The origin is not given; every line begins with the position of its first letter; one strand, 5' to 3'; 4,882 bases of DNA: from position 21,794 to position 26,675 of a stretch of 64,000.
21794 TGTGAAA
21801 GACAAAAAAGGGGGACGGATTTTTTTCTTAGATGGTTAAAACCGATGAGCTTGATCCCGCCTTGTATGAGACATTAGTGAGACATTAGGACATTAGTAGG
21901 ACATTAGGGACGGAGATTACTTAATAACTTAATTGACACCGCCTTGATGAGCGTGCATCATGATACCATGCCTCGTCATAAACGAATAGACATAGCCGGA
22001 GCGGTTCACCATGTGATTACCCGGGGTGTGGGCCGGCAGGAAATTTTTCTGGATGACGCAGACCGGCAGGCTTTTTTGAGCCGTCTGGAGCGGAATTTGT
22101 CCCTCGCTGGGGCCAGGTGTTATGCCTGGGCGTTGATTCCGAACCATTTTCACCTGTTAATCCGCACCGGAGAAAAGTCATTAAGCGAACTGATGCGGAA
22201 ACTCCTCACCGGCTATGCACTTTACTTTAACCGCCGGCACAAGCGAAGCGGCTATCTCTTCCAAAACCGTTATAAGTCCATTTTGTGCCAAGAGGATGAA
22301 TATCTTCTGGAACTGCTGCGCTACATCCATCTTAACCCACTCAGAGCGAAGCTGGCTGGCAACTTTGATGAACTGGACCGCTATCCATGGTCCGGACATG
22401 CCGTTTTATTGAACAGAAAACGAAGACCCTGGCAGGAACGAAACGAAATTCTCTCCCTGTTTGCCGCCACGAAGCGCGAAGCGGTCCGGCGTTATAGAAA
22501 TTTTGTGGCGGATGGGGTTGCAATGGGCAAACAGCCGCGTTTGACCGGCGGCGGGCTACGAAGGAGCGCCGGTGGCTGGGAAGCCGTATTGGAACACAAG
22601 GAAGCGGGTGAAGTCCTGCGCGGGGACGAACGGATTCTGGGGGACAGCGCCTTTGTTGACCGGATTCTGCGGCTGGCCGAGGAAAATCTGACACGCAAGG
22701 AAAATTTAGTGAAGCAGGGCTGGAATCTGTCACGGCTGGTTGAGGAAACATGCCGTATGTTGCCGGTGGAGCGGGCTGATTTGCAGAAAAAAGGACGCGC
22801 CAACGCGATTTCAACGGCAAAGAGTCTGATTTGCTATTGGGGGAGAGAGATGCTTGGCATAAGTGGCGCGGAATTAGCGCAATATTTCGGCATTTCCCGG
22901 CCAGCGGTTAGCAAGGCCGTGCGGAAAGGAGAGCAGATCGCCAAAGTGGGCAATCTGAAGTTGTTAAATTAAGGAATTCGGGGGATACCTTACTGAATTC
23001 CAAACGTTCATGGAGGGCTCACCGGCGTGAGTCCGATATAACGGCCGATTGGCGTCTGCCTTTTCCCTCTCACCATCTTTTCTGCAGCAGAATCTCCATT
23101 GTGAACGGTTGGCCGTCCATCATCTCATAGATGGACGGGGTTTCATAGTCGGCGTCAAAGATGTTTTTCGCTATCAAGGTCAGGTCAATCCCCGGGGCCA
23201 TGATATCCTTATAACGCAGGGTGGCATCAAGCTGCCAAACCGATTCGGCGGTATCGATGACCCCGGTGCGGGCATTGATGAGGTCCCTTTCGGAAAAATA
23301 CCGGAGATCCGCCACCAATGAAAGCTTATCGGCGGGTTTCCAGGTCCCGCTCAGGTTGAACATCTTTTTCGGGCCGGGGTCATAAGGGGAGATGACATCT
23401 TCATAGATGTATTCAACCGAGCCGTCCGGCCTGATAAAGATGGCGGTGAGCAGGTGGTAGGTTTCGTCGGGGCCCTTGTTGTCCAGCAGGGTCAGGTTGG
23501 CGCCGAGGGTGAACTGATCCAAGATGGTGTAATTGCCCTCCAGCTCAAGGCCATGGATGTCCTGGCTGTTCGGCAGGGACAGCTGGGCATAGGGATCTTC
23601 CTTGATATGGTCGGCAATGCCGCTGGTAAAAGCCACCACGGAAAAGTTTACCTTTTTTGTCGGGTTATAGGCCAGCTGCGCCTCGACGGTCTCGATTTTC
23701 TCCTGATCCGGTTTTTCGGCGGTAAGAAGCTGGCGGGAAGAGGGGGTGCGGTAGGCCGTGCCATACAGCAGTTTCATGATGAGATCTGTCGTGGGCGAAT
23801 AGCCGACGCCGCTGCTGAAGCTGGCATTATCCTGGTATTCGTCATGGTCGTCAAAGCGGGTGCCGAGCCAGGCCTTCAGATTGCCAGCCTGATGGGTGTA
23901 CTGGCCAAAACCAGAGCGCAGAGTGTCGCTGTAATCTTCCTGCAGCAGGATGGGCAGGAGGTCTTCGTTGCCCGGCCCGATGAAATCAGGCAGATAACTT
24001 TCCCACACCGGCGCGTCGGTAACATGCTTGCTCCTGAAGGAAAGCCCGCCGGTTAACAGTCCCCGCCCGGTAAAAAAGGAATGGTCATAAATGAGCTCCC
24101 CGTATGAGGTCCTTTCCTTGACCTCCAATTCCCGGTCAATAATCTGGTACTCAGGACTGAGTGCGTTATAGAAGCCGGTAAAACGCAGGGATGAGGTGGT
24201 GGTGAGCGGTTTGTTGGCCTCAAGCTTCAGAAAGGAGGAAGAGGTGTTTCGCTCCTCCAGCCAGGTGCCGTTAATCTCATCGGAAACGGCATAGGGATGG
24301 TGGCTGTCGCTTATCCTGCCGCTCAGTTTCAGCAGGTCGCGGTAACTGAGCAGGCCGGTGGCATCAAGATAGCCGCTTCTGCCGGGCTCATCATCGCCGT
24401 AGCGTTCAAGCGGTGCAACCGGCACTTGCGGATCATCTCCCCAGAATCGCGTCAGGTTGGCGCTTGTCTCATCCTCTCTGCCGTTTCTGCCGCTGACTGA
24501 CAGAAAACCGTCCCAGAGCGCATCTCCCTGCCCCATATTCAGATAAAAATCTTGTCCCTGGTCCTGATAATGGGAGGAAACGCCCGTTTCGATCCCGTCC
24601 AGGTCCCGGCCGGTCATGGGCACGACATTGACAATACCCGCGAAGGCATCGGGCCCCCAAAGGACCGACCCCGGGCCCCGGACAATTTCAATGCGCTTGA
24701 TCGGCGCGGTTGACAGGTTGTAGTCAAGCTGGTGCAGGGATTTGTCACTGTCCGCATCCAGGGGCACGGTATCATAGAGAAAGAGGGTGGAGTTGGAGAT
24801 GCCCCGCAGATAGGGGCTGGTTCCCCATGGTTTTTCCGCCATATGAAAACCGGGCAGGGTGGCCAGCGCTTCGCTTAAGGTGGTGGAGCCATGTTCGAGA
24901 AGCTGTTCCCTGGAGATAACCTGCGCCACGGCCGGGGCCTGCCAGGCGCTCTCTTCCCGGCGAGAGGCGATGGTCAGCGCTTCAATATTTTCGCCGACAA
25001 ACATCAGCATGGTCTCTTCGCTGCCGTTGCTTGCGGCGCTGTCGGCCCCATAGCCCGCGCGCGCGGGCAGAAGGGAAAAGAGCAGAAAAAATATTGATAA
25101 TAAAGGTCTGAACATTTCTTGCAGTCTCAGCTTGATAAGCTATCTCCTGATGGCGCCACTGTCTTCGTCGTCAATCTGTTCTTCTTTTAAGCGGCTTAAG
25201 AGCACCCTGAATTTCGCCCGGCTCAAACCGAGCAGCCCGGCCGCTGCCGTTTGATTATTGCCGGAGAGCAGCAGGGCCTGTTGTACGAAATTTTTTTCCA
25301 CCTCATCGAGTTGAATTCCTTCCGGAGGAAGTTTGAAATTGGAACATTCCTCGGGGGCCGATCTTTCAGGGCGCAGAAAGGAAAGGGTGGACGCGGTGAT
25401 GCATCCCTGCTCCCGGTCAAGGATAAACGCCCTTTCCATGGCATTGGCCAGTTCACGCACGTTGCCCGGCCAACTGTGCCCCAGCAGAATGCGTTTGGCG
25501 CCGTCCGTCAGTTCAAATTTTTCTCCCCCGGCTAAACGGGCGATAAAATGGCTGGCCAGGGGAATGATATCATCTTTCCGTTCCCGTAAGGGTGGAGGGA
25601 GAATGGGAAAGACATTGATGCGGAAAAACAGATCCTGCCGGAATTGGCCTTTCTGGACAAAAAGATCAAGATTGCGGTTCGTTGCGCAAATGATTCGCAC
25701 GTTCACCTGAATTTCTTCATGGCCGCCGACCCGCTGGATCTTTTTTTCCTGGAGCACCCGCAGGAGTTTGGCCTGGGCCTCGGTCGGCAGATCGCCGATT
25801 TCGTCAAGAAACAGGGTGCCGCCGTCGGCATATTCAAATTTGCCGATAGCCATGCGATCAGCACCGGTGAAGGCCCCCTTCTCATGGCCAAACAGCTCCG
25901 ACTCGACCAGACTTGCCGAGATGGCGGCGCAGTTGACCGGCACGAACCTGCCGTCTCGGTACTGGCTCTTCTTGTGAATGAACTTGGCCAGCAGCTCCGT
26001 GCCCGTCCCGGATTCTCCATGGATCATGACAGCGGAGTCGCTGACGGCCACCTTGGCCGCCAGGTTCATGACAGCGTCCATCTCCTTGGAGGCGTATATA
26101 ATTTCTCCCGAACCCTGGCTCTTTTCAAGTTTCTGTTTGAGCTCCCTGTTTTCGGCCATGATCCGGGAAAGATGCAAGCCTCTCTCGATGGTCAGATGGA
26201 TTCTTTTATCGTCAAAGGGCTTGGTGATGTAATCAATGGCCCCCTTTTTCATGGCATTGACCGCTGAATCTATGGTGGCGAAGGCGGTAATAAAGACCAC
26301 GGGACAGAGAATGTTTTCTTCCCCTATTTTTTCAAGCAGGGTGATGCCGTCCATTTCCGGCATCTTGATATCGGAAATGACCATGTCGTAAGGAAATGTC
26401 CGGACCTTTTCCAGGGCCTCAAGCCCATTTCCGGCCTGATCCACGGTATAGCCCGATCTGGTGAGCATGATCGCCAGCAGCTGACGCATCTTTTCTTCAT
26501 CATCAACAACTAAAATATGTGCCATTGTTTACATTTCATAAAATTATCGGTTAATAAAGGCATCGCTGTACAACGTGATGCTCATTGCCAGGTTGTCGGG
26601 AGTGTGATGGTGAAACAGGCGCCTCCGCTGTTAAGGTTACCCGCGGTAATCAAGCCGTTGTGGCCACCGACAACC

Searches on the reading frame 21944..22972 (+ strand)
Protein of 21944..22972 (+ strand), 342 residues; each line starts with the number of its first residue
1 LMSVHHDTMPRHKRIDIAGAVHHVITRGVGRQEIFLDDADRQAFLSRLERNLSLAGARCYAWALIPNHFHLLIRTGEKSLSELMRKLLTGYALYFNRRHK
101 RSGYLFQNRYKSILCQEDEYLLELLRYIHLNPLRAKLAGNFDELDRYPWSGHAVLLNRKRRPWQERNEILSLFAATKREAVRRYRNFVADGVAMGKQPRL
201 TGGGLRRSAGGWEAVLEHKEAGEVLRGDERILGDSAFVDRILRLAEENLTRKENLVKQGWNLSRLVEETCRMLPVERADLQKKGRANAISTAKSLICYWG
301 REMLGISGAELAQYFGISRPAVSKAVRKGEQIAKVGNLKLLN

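Call 53: search_protein_families(library=pfam, proteins=[window:21944-22972:+], max_evalue=0.001)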
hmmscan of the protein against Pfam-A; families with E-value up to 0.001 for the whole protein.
window:21944-22972:+ (342 aa): 2 families
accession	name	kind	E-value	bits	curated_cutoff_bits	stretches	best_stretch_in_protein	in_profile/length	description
PF01797.21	Y1_Tnp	-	2.5e-08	34.5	23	1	22-129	7-119/121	Transposase IS200 like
PF08299.17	Bac_DnaA_C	-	3.2e-06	27.5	31.5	1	265-328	4-68/69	Bacterial dnaA protein helix-turn-helix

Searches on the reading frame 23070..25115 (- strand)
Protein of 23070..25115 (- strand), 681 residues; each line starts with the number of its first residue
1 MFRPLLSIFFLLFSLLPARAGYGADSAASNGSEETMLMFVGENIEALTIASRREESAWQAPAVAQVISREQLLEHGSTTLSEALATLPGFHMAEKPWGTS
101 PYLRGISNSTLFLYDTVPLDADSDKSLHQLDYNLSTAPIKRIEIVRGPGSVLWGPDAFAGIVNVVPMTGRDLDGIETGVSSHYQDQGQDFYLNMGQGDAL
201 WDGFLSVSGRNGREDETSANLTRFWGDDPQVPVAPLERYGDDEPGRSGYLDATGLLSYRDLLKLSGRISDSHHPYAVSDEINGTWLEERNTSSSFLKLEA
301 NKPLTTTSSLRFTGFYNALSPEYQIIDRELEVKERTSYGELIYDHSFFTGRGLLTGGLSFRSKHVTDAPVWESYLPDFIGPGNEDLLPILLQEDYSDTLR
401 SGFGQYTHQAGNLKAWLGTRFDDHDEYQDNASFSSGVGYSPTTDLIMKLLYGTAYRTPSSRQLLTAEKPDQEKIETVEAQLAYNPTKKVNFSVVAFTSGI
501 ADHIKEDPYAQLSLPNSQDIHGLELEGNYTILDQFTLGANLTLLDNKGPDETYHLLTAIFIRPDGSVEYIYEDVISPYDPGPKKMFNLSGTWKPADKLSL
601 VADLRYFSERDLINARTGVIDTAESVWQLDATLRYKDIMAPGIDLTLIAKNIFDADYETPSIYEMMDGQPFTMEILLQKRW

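Call 53: search_protein_families(library=pfam, proteins=[window:23070-25115:-], max_evalue=0.001)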
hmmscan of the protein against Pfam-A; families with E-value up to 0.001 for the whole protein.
window:23070-25115:- (681 aa): 2 families
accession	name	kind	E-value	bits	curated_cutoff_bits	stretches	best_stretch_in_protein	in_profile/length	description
PF00593.30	TonB_dep_Rec_b-barrel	-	3.4e-17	63.9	27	1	248-651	49-435/436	TonB dependent receptor-like, beta-barrel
PF07715.20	Plug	-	6.6e-17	62.4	23.9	1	59-161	4-107/107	TonB-dependent Receptor Plug Domain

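Call 55: search_protein_families(library=ncbifam, proteins=[window:23070-25115:-], max_evalue=0.00001)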
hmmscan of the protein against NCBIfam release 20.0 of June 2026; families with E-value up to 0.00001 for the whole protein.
window:23070-25115:- (681 aa): 15 families
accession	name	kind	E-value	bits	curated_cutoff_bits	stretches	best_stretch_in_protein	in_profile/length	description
TIGR01783.1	TonB-siderophor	subfamily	1.7e-27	96.4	223.5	2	64-216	6-159/649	TonB-dependent siderophore receptor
TIGR01779.1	TonB-B12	equivalog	1.8e-24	86.2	599.7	2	49-196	34-178/614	TonB-dependent vitamin B12 receptor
TIGR01785.1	TonB-hemin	subfamily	6.3e-19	67.9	316.85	1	47-171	4-133/677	TonB-dependent heme/hemoglobin receptor family protein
NF007926.1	PRK10641.1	equivalog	1.1e-17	63.8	836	1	50-186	34-174/617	TonB-dependent vitamin B12 receptor BtuB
NF053590.1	TonB_dep_TOL0244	equivalog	2.1e-13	49.8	645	1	138-184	111-157/604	TOL_0244 family TonB-dependent receptor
NF007478.2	PRK10064.1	equivalog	2.6e-13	49.1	745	1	48-207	35-201/663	catecholate siderophore receptor CirA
NF010010.0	PRK13483.1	equivalog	2.9e-12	45.4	927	1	48-165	38-161/660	ligand-gated channel protein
NF010038.0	PRK13513.1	equivalog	1.6e-11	43.5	942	1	48-166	40-164/659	ligand-gated channel protein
TIGR01786.1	TonB-hemlactrns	subfamily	2e-11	43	323.75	1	54-172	15-139/719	TonB-dependent hemoglobin/transferrin/lactoferrin family receptor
NF050067.1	TonBEntbctnRecCfrA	equivalog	2.5e-11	42.7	1200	1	56-165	39-156/698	TonB-dependent ferric enterobactin receptor CfrA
NF010012.0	PRK13486.1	equivalog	2.9e-08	32.6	924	1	48-183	30-172/696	TonB-dependent receptor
NF010011.0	PRK13484.1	equivalog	4e-07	28.7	1197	1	55-176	42-170/682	IreA family TonB-dependent siderophore receptor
NF038289.1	Zn_piracy_ZnuD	exception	1.1e-06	27.6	950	1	42-166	28-153/685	zinc piracy TonB-dependent receptor ZnuD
NF041676.1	FecA_OM_dicitr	equivalog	2.5e-06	25.8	1100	1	49-184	121-266/773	TonB-dependent Fe(3+) dicitrate receptor FecA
NF007349.0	PRK09840.1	equivalog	2.5e-06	25.8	686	0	487-658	580-734/760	catecholate siderophore receptor Fiu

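Call 81: search_solved_structures(query=window:23070-25115:-, max_evalue=0.00001)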
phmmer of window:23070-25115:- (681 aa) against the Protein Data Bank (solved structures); distinct sequences matched with E-value up to 0.00001: 13.
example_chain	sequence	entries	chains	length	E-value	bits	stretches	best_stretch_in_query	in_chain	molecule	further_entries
2hdf_A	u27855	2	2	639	1.9e-13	53.1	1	48-230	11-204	Colicin I receptor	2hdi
9nn6_A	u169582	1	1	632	3e-13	52.5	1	49-230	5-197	Colicin I receptor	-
3rgm_A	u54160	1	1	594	4.2e-10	42.1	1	50-179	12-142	Vitamin B12 transporter BtuB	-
1nqe_A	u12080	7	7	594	5.8e-10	41.6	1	50-179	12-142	Vitamin B12 receptor | Vitamin B12 transporter btuB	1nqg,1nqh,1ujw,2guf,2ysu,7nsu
3m8b_A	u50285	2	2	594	5.8e-10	41.6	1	50-179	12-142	Vitamin B12 transporter btuB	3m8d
2gsk_A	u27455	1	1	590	5.8e-10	41.6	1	50-179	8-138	Vitamin B12 transporter btuB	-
1nqf_A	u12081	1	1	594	6.5e-10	41.4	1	50-179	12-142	Vitamin B12 receptor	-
3rgn_A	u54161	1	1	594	1.1e-09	40.7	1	50-179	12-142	Vitamin B12 transporter BtuB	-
8the_A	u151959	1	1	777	4.8e-07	31.9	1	39-218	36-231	Heme/hemoglobin uptake outer membrane receptor PhuR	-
9dhe_A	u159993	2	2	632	6.9e-06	28.1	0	48-184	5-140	TonB-dependent receptor | Outer membrane heme/hemoglobin receptor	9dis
1pnz_A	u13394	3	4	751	7.2e-06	28.1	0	50-182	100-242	Iron(III) dicitrate transport protein fecA precursor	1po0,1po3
1kmo_A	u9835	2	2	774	7.6e-06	28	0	50-182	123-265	Iron(III) dicitrate transport protein fecA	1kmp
9dir_B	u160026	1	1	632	9.1e-06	27.7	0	48-184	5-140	Outer membrane heme/hemoglobin receptor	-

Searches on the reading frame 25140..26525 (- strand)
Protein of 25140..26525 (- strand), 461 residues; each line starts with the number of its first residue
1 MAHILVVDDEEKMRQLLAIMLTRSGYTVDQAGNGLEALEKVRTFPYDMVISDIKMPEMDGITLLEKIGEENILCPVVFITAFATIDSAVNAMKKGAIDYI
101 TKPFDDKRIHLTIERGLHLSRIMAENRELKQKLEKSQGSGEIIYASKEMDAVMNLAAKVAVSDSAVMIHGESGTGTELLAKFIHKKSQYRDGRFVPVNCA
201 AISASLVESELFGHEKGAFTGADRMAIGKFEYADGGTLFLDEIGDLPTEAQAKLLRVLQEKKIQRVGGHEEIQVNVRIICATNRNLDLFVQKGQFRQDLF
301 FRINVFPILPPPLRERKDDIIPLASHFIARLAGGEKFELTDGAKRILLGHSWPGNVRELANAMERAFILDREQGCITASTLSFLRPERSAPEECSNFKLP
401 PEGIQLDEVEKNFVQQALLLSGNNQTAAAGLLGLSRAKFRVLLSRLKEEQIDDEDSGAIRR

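Call 53: search_protein_families(library=pfam, proteins=[window:25140-26525:-], max_evalue=0.001)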
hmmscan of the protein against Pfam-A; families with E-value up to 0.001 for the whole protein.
window:25140-26525:- (461 aa): 7 families
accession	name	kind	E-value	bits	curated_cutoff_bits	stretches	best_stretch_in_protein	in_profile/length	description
PF00158.32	Sigma54_activat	-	9.5e-70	234.1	20.2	1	142-308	1-167/168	Sigma-54 interaction domain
PF00072.30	Response_reg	-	3.6e-32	111.3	30.2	1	4-113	1-110/111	Response regulator receiver domain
PF25601.1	AAA_lid_14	-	1.7e-18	66.7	27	1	314-382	1-71/87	AAA+ ATPase lid domain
PF14532.12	Sigma54_activ_2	-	2.7e-16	60.5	25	1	146-313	4-138/138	Sigma-54 interaction domain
PF02954.25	HTH_8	-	8.4e-07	29.1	22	1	406-437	2-33/42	Bacterial regulatory protein, Fis family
PF07728.20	AAA_5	-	8.6e-07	29.5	22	1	166-285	2-124/139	AAA domain (dynein-related subfamily)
PF00004.35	AAA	-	5e-05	24.2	21.2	1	166-288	1-113/131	ATPase family associated with various cellular activities (AAA)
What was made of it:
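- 25140..26525 (-): NtrC-type sigma-54-dependent response regulator. Sigma54_activat 234 bits, plus Response_reg and HTH_8 (call 53).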

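Call 55: search_protein_families(library=ncbifam, proteins=[window:25140-26525:-], max_evalue=0.00001)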
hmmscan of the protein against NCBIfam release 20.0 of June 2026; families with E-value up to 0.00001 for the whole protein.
window:25140-26525:- (461 aa): 109 families (the best 25 are shown)
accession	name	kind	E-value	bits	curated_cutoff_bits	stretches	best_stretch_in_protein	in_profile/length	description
NF008469.0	PRK11361.1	equivalog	3.4e-132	441.4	714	1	3-454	6-459/461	acetoacetate metabolism transcriptional regulator AtoC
TIGR02915.1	PEP_resp_reg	equivalog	3.2e-114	382.2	502.6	1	4-446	1-442/445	PEP-CTERM-box response regulator transcription factor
TIGR01818.1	ntrC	equivalog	6.7e-114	381.2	558.6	1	4-371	1-368/463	nitrogen regulation protein NR(I)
NF007689.0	PRK10365.1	equivalog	1.6e-107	360.1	760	1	3-445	7-441/441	sigma-54-dependent response regulator transcription factor ZraR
NF051870.1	NAssimRespRegNtrX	equivalog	7.8e-106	354.7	600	1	1-389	1-389/452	nitrogen assimilation response regulator NtrX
NF049963.1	RespRegFlgRCampy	domain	2.1e-100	336.6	750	1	4-385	3-380/429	fla regulon two-component system response regulator FlgR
TIGR01817.1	nifA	equivalog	3.2e-100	336.4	528.85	1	127-385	183-442/534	nif-specific transcriptional activator NifA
NF008176.1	PRK10923.1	equivalog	3.6e-98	329.2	620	1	3-366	5-367/469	nitrogen regulation protein NR(I)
NF011695.0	PRK15115.1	equivalog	1.2e-97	327.4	763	1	2-448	7-438/445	two-component system response regulator GlrR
NF050807.1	TransRegFlbDCaul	equivalog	7.5e-96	321.7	750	1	22-450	21-442/454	sigma-54-dependent transcriptional regulator FlbD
NF003451.0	PRK05022.1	equivalog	7.3e-95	318.6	476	1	124-447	173-509/512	nitric oxide reductase transcriptional regulator NorR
NF041552.1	TF_PrdR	equivalog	8.8e-95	318.2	795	1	128-438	257-568/577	sigma-54 dependent transcriptional regulator PrdR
NF041946.1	LuxO_transreg_Vib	equivalog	1.3e-91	307.7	800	1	7-373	2-369/463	quorum-sensing sigma-54 dependent transcriptional regulator LuxO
NF038308.1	RNA_repair_RtcR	equivalog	2.1e-91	307.4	650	1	82-438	120-503/530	RNA repair transcriptional activator RtcR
TIGR02329.1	propionate_PrpR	equivalog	5.4e-83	279.4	499.2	1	124-439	196-520/526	propionate catabolism operon regulatory protein PrpR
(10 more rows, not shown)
